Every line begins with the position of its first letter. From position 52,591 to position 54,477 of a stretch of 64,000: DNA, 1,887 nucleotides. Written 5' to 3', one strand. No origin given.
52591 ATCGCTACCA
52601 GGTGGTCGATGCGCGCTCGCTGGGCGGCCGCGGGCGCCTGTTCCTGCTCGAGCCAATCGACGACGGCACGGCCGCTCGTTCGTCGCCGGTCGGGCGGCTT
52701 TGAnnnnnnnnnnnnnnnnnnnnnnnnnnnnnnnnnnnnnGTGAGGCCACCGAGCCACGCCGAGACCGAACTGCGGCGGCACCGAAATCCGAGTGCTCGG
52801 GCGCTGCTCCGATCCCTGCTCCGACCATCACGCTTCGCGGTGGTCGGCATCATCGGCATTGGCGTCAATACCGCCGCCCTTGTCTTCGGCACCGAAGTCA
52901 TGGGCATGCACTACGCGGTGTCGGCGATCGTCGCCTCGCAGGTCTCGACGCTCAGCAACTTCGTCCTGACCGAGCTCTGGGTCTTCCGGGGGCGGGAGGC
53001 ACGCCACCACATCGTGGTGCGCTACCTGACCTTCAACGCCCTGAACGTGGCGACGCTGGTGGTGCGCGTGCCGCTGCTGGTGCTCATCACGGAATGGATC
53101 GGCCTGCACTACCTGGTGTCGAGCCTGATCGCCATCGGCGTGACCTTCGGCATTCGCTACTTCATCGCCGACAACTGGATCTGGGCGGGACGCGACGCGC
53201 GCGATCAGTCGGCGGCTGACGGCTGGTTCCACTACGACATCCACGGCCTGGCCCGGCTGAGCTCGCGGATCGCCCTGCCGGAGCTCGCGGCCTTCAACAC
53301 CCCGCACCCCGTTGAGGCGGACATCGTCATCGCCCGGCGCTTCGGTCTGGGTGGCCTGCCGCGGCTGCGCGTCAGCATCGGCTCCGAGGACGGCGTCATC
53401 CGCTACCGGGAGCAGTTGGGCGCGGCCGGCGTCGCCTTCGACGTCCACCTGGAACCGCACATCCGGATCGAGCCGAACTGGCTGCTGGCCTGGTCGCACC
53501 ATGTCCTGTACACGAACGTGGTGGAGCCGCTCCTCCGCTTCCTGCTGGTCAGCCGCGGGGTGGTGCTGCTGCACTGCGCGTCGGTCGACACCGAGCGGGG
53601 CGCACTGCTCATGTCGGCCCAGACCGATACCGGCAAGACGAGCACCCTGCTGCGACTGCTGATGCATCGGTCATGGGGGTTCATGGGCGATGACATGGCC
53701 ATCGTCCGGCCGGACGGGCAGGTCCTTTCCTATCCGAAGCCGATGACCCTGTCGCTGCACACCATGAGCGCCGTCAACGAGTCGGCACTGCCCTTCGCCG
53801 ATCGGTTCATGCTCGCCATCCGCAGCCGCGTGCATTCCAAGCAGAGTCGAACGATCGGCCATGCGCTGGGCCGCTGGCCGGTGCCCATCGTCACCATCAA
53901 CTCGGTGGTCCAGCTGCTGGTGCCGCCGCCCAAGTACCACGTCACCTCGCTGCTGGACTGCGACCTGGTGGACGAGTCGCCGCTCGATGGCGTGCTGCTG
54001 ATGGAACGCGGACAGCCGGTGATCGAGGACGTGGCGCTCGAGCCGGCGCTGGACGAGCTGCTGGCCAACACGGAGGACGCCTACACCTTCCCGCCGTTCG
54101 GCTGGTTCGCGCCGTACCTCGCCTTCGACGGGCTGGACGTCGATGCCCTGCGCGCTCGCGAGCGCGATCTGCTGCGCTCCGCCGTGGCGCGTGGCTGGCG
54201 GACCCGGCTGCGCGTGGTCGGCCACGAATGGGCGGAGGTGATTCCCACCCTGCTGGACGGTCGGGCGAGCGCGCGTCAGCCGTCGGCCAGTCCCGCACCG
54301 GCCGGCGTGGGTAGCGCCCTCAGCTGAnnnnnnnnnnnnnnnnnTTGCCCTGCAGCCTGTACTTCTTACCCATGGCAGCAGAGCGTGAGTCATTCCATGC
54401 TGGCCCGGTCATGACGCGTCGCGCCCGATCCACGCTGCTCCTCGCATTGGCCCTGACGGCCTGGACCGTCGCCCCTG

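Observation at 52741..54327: Unusual fusion of a GtrA-like membrane domain to a P-loop, HPr-kinase-like domain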

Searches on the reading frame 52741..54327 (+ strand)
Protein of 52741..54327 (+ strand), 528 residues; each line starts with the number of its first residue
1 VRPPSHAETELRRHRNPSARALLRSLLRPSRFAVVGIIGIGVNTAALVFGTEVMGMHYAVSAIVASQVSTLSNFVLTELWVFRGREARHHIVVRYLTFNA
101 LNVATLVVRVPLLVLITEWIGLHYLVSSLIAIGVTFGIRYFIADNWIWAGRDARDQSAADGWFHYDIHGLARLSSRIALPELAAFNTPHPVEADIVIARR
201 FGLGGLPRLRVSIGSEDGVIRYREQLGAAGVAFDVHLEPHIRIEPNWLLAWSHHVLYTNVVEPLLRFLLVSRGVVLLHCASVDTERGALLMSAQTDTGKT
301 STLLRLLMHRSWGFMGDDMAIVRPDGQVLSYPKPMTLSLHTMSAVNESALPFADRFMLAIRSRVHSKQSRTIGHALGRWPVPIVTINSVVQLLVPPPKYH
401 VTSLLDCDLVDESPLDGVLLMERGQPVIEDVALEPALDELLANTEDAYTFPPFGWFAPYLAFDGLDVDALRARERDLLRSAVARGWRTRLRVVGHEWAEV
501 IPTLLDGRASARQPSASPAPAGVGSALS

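Call 4: search_protein_families(library=pfam, proteins=[window:52741-54327:+], max_evalue=0.01)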
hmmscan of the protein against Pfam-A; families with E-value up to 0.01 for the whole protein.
window:52741-54327:+ (528 aa): 1 family
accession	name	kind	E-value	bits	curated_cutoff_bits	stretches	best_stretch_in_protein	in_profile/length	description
PF04138.20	GtrA_DPMS_TM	-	9.1e-21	74.7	26.1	1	31-148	1-117/117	GtrA/DPMS, transmembrane domain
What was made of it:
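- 52831..53184 (+): Four-helix GtrA/DPMS-type membrane domain, residues 31-148. The polar pocket residues are N43, N73, F136 and R139. Pfam PF04138 at E=9e-21 (call 4).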

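Call 5: search_protein_families(library=ncbifam, proteins=[window:52741-54327:+], max_evalue=0.01)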
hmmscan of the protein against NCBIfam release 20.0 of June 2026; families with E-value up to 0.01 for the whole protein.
window:52741-54327:+ (528 aa): 2 families
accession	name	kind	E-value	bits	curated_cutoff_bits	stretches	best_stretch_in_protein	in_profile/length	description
TIGR04352.1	HprK_rel_A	equivalog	1.6e-07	30.8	200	1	273-343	95-165/280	HprK-related kinase A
TIGR04249.1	SCM_chp_ScmC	equivalog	0.0029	17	125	1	270-327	121-176/292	SynChlorMet cassette protein ScmC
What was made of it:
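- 53614..53646 (+): P-loop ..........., residues 292-302. A293, D296, T297, G298, K299 and T300 are invariant. NCBIfam HprK_rel_A covers residues 273-343 (call 5).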

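Call 7: find_homologous_proteins(query=window:52741-54327:+, max_evalue=0.001)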
Query window:52741-54327:+ (528 aa): 1176 proteins with E <= 0.001 among 8000 candidates; the best 120 are listed.
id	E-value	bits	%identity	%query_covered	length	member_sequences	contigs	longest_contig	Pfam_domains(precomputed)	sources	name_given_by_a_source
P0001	0.0e+0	1078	91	100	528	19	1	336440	PF04138.21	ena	-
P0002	0.0e+0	1063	88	100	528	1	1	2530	PF04138.21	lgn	-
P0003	3.9e-298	1007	86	99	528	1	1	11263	PF04138.21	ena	-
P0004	2.8e-295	998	88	94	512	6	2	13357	PF04138.21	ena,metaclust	metaclust:\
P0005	9.9e-280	947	80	98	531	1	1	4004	PF04138.21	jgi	jgi:putative flippase GtrA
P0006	1.8e-273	926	80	97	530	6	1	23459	PF04138.21,PF27840.1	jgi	jgi:dolichol-phosphate mannosyltransferase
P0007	5.8e-268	908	78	99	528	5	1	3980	PF04138.21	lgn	-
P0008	1.0e-264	897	78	97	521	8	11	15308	PF04138.21,PF27840.1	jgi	jgi:putative flippase GtrA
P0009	1.5e-263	893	77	92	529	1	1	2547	PF04138.21,PF27840.1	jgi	jgi:dolichol-phosphate mannosyltransferase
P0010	2.1e-257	873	78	93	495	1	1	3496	PF04138.21,PF27840.1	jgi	jgi:dolichol-phosphate mannosyltransferase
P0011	1.6e-255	867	76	93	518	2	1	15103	PF04138.21,PF27840.1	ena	-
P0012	7.7e-255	865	72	99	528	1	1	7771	PF04138.21,PF27840.1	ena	-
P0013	8.5e-255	864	75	98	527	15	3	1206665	PF04138.21,PF27840.1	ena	-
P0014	1.2e-253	861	76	93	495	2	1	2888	PF04138.21,PF27840.1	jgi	-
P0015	5.1e-245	832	74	94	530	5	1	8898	PF04138.21,PF27840.1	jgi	-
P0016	1.2e-244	831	75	92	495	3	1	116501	PF04138.21,PF27840.1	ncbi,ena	-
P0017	3.4e-243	826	76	93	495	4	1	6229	PF04138.21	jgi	jgi:putative flippase GtrA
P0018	9.5e-242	821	72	95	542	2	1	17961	PF04138.21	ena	-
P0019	1.6e-240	817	72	96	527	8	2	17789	PF04138.21,PF27840.1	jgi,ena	-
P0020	3.3e-240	816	70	94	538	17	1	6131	PF04138.21,PF27840.1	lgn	-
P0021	4.5e-239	813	69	96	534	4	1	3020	PF04138.21,PF27840.1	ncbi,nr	ncbi:MAG TPA: GtrA family protein [Candidatus Limnocylindria bacterium]|nr:GtrA family protein [Cand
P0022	7.5e-239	812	75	92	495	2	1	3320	PF04138.21,PF27840.1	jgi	jgi:dolichol-phosphate mannosyltransferase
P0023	3.3e-238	810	74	91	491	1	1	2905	PF04138.21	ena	-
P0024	2.1e-237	807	72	96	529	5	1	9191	PF04138.21,PF27840.1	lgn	-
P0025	5.2e-235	799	69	99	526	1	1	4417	PF04138.21,PF27840.1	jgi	-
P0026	7.2e-233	792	68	95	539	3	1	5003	PF04138.21,PF27840.1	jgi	jgi:dolichol-phosphate mannosyltransferase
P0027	2.5e-232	790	72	93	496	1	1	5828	PF04138.21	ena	-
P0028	6.1e-232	789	66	97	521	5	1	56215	PF04138.21,PF27840.1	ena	-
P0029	9.2e-232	788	70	97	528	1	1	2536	PF04138.21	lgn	-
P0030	2.0e-230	784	71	93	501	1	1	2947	PF04138.21,PF27840.1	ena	-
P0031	3.7e-228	777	68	96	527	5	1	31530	PF04138.21,PF27840.1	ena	-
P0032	7.8e-227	772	70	93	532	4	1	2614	PF04138.21,PF27840.1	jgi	jgi:putative flippase GtrA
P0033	2.2e-226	771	71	95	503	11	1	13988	PF04138.21,PF27840.1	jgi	jgi:putative flippase GtrA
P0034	1.3e-223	762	78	88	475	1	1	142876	PF04138.21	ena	-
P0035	3.8e-221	753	68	92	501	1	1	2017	PF04138.21,PF27840.1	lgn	-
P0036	5.5e-216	736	63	98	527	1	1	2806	PF04138.21,PF27840.1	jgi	jgi:dolichol-phosphate mannosyltransferase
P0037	1.9e-215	735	64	96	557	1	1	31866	PF04138.21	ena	-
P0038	4.9e-215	733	65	94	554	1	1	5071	PF04138.21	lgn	-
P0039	5.0e-215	733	64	93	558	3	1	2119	PF04138.21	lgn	-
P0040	6.5e-215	733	66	92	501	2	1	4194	PF04138.21,PF27840.1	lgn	-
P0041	1.7e-213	728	64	93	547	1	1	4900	PF04138.21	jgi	jgi:dolichol-phosphate mannosyltransferase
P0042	3.1e-213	727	65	93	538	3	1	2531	PF04138.21,PF27840.1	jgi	jgi:dolichol-phosphate mannosyltransferase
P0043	4.7e-213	727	63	96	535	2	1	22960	PF04138.21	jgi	jgi:putative flippase GtrA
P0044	6.1e-213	726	65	95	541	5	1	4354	PF04138.21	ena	-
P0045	1.0e-212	726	63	93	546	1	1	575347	PF04138.21,PF27840.1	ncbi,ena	-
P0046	1.3e-212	725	63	96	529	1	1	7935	PF04138.21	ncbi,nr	ncbi:MAG TPA: GtrA family protein [Candidatus Limnocylindrales bacterium]|nr:GtrA family protein [Ca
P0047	1.4e-212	725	65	91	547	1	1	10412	PF04138.21,PF27840.1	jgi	jgi:dolichol-phosphate mannosyltransferase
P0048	1.6e-212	725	64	95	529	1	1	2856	PF04138.21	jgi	-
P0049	3.4e-212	724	64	98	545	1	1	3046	PF04138.21,PF27840.1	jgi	jgi:dolichol-phosphate mannosyltransferase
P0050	7.0e-212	723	63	92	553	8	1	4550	PF04138.21,PF27840.1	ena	-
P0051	1.7e-211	722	63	93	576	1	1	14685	PF04138.21,PF27840.1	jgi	jgi:dolichol-phosphate mannosyltransferase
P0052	2.0e-211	721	65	90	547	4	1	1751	PF04138.21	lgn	-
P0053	2.5e-211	721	62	97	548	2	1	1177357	PF04138.21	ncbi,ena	-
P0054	4.3e-211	720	65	92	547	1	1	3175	PF04138.21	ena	-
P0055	1.1e-210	719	65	97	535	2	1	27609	PF04138.21,PF27840.1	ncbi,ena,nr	ncbi:MAG: putative Family 2 glycosyl transferase [Chloroflexi bacterium]|nr:putative Family 2 glycos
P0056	1.4e-210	719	64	93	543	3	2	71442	PF04138.21,PF27840.1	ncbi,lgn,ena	-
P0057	1.7e-210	718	62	95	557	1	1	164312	PF04138.21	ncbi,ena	-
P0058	1.8e-210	718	64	95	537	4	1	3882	PF04138.21,PF27840.1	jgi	jgi:dolichol-phosphate mannosyltransferase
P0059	2.0e-210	718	63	96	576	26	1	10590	PF04138.21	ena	-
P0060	7.4e-210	716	66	93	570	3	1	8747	PF04138.21,PF27840.1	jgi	jgi:dolichol-phosphate mannosyltransferase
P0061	2.0e-209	715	63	93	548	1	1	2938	PF04138.21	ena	-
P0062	2.3e-209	715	63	94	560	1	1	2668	PF04138.21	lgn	-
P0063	5.3e-209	713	63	93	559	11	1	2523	PF04138.21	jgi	jgi:dolichol-phosphate mannosyltransferase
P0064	1.0e-208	712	65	93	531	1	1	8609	PF04138.21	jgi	jgi:dolichol-phosphate mannosyltransferase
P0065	1.7e-208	712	64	95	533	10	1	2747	PF04138.21,PF27840.1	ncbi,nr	ncbi:MAG: dolichol-phosphate mannosyltransferase, partial [Chloroflexota bacterium]|nr:dolichol-phos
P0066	5.4e-208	710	62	98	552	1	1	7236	PF04138.21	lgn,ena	-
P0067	8.2e-208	709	61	98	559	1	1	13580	PF04138.21,PF27840.1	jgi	jgi:dolichol-phosphate mannosyltransferase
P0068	8.9e-208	709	63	96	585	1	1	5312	PF04138.21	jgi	jgi:putative flippase GtrA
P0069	1.3e-207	709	62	93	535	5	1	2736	PF04138.21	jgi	jgi:putative flippase GtrA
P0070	2.1e-207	708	62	95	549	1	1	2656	PF04138.21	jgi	jgi:dolichol-phosphate mannosyltransferase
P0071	2.9e-207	708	60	94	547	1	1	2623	PF04138.21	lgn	-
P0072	3.6e-207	707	62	96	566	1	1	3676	PF04138.21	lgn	-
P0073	5.7e-207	707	64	92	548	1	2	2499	PF04138.21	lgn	-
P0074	6.2e-207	707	64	92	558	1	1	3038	PF04138.21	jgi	-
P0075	7.3e-207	706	63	94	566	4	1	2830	PF04138.21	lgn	-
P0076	7.7e-207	706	64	92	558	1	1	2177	PF04138.21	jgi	-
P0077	7.9e-207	706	63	93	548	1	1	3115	PF04138.21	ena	-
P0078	9.6e-207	706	64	92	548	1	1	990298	PF04138.21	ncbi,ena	-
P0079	1.3e-206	706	62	97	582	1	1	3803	PF04138.21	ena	-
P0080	1.3e-206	705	63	93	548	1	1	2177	PF04138.21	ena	-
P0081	1.4e-206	705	63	93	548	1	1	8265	PF04138.21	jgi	jgi:putative flippase GtrA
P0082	1.5e-206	705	63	93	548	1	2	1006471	PF04138.21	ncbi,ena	-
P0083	1.7e-206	705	63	96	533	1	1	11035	PF04138.21,PF27840.1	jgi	jgi:putative flippase GtrA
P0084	2.4e-206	705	63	93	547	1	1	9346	PF04138.21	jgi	jgi:dolichol-phosphate mannosyltransferase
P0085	3.4e-206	704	62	92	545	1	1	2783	PF04138.21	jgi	jgi:dolichol-phosphate mannosyltransferase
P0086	3.7e-206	704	63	90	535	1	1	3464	PF04138.21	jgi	jgi:dolichol-phosphate mannosyltransferase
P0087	6.7e-206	703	62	97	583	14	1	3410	PF04138.21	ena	-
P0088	7.7e-206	703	60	98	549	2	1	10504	PF04138.21,PF27840.1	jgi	-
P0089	9.2e-206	703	62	93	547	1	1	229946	PF04138.21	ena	-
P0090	1.6e-205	702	60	94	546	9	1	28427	PF04138.21,PF27840.1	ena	-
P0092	1.9e-205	702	61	99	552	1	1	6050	PF04138.21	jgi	jgi:dolichol-phosphate mannosyltransferase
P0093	2.1e-205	701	62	92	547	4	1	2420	PF04138.21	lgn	-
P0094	2.9e-205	701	61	97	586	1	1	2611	PF04138.21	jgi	jgi:dolichol-phosphate mannosyltransferase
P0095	7.9e-205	700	61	98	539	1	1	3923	PF04138.21,PF27840.1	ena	-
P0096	9.1e-205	699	63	95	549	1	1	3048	PF04138.21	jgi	jgi:putative flippase GtrA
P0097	1.4e-204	699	62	96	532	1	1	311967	PF04138.21,PF27840.1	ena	-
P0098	1.8e-204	698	61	98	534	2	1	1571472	PF04138.21,PF27840.1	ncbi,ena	-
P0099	3.6e-204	697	62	93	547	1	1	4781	PF04138.21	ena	-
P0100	4.7e-204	697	61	98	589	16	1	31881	PF04138.21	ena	-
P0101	5.3e-204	697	62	96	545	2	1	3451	PF04138.21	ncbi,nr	ncbi:MAG TPA: GtrA family protein [Candidatus Limnocylindrales bacterium]|nr:GtrA family protein [Ca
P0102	7.0e-204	696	62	96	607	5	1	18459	PF04138.21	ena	-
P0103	9.9e-204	696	61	95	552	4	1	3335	PF04138.21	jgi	jgi:dolichol-phosphate mannosyltransferase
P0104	1.3e-203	696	60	97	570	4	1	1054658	PF04138.21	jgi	jgi:dolichol-phosphate mannosyltransferase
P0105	1.4e-203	695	61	96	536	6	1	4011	PF04138.21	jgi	jgi:putative flippase GtrA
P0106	1.9e-203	695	64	92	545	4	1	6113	PF04138.21,PF27840.1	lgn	-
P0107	3.1e-203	694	62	93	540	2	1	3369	PF04138.21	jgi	-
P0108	3.7e-203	694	61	96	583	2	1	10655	PF04138.21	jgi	jgi:dolichol-phosphate mannosyltransferase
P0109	5.8e-203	693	61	98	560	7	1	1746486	PF04138.21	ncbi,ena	-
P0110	2.8e-202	691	63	93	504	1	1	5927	PF04138.21,PF27840.1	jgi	jgi:dolichol-phosphate mannosyltransferase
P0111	3.3e-202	691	62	94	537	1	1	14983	PF04138.21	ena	-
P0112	9.7e-202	689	61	95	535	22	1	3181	PF04138.21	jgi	jgi:dolichol-phosphate mannosyltransferase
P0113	1.7e-201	689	61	97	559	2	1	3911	PF04138.21,PF27840.1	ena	-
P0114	2.2e-201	688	60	96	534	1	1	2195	PF04138.21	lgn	-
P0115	5.2e-201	687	60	97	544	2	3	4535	PF04138.21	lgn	-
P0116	6.6e-201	687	61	94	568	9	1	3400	PF04138.21,PF27840.1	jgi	jgi:dolichol-phosphate mannosyltransferase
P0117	6.7e-201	687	60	98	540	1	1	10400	PF04138.21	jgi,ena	-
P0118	2.8e-200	685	65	88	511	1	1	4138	PF04138.21,PF27840.1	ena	-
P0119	3.3e-200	684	60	96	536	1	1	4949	PF04138.21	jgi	jgi:dolichol-phosphate mannosyltransferase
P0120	3.4e-200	684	61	94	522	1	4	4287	PF04138.21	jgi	jgi:dolichol-phosphate mannosyltransferase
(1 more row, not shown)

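Call 13: find_encoding_contigs(protein=P0013, flank=10000, max_places=3)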
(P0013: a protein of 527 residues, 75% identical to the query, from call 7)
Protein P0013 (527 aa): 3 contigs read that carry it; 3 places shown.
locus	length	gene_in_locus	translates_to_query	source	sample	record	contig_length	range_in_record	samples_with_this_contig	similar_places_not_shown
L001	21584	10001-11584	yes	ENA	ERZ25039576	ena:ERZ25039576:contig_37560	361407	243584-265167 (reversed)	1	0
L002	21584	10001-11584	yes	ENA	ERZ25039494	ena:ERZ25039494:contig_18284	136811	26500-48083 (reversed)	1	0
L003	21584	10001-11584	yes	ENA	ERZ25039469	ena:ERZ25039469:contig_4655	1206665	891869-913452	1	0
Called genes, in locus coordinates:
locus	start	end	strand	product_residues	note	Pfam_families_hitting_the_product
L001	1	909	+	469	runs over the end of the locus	PF13727:CoA_binding_3, PF02397:Bac_transf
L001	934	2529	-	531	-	PF03600:CitMHS, PF02080:TrkA_C, PF00939:Na_sulph_symp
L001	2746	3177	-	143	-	PF01583:APS_kinase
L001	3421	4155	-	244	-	PF01747:ATP-sulfurylase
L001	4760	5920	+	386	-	PF00884:Sulfatase, PF16347:SGSH_C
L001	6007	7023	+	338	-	PF01368:DHH, PF02272:DHHA1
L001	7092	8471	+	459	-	PF13231:PMT_2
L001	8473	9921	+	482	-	PF13231:PMT_2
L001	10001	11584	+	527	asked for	PF04138:GtrA_DPMS_TM, PF27840:ScmC (weak)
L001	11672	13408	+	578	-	PF05048:NosD (faint), PF13229:Beta_helix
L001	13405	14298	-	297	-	PF00685:Sulfotransfer_1, PF13469:Sulfotransfer_3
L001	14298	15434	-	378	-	PF13439:Glyco_transf_4, PF13579:Glyco_trans_4_4, PF00534:Glycos_transf_1, PF13692:Glyco_trans_1_4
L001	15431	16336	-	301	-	PF13469:Sulfotransfer_3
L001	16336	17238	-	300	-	PF00685:Sulfotransfer_1 (faint), PF13469:Sulfotransfer_3 (weak)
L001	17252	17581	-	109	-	PF00534:Glycos_transf_1, PF13692:Glyco_trans_1_4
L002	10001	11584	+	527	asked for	PF04138:GtrA_DPMS_TM, PF27840:ScmC (weak)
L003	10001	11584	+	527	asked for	PF04138:GtrA_DPMS_TM, PF27840:ScmC (weak)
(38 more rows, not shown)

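Call 14: find_encoding_contigs(protein=P0098, flank=10000, max_places=2)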
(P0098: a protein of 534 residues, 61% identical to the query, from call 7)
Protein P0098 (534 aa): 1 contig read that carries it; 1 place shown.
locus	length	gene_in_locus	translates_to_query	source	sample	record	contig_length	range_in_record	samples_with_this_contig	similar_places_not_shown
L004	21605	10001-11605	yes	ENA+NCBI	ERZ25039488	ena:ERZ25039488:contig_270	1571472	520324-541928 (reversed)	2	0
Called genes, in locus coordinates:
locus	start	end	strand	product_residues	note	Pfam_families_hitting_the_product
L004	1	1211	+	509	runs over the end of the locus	PF12072:RNase_Y_N, PF00013:KH_1, PF22891:KH_PNO1_2nd (faint), PF08668:HDOD (faint), PF01966:HD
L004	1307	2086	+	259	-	PF00149:Metallophos, PF13277:YmdB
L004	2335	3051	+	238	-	-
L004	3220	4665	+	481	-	PF00919:UPF0004, PF04055:Radical_SAM, PF01938:TRAM (faint)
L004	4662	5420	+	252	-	PF01715:IPPT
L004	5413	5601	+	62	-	-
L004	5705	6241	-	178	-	-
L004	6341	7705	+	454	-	PF13167:GTP-bdg_N, PF16360:GTP-bdg_M, PF01926:MMR_HSR1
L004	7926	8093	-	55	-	-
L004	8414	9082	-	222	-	-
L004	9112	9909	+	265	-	-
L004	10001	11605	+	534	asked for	PF04138:GtrA_DPMS_TM, PF27840:ScmC (weak)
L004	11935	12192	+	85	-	-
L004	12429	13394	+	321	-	PF00291:PALP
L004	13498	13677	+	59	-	-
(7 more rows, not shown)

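Call 15: predict_structure(alignment_id=A1)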
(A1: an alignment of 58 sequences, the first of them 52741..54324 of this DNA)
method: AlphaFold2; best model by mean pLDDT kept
length: 528 residues; sequences in the alignment: 58
mean_pLDDT: 81.6   pTM: 0.75
mean pLDDT of the five models: 81.6, 80.6, 80.4, 79.9, 78.3
residues with pLDDT >= 90: 241; 70-90: 160; 50-70: 88; < 50: 39
segments of 3 or more residues with pLDDT < 50: 1-8, 23-29, 147-151, 513-528
pLDDT, mean of each block of 10 residues (from residue 1): 43 69 50 79 95 95 93 84 59 80 89 95 94 75 51 72 95 94 92 94 86 91 91 92 94 88 95 96 95 82 88 93 97 75 55 54 61 67 81 70 82 96 91 96 84 83 92 97 95 86 85 45 36
secondary structure, 60 per line:
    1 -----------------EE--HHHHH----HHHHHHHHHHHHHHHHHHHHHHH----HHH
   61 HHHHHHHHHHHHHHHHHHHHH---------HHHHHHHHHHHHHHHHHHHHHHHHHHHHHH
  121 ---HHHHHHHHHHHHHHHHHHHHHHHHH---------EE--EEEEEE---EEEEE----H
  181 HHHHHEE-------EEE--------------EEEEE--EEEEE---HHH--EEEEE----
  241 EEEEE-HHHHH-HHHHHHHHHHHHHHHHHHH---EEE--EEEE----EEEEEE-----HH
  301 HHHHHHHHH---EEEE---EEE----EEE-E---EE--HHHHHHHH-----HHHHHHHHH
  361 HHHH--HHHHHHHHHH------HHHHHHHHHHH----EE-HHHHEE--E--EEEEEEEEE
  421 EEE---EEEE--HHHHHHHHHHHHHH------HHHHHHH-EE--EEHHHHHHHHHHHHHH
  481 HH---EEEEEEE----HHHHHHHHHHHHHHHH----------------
elements in order: H22-26 H31-53 H58-81 H91-120 H124-148 E162-167 E171-175 H180-185 E195-197 E212-216 E219-223 E232-236 E241-245 H247-251 H253-271 E275-277 E280-283 E288-293 H299-309 E313-316 E320-322 E327-329 H339-346 H352-364 H367-376 H383-393 H401-404 E412-423 E427-430 H433-446 H453-459 H467-482 E486-492 H497-512
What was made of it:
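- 52741..54327 (+): Whole gene: 528 aa, membrane bundle fused to the PEPCK/HprK-like domain X. AF2 model with pLDDT 81.6 and pTM 0.75 (call 15).
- On GtrA/DPMS transmembrane domain (Pfam PF04138): The AF2 model has helices 31-53, 58-81, 91-120 and 124-148 (call 15).
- The full-length model has pTM 0.75 (call 15). The linker has pLDDT below 50 (call 15).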
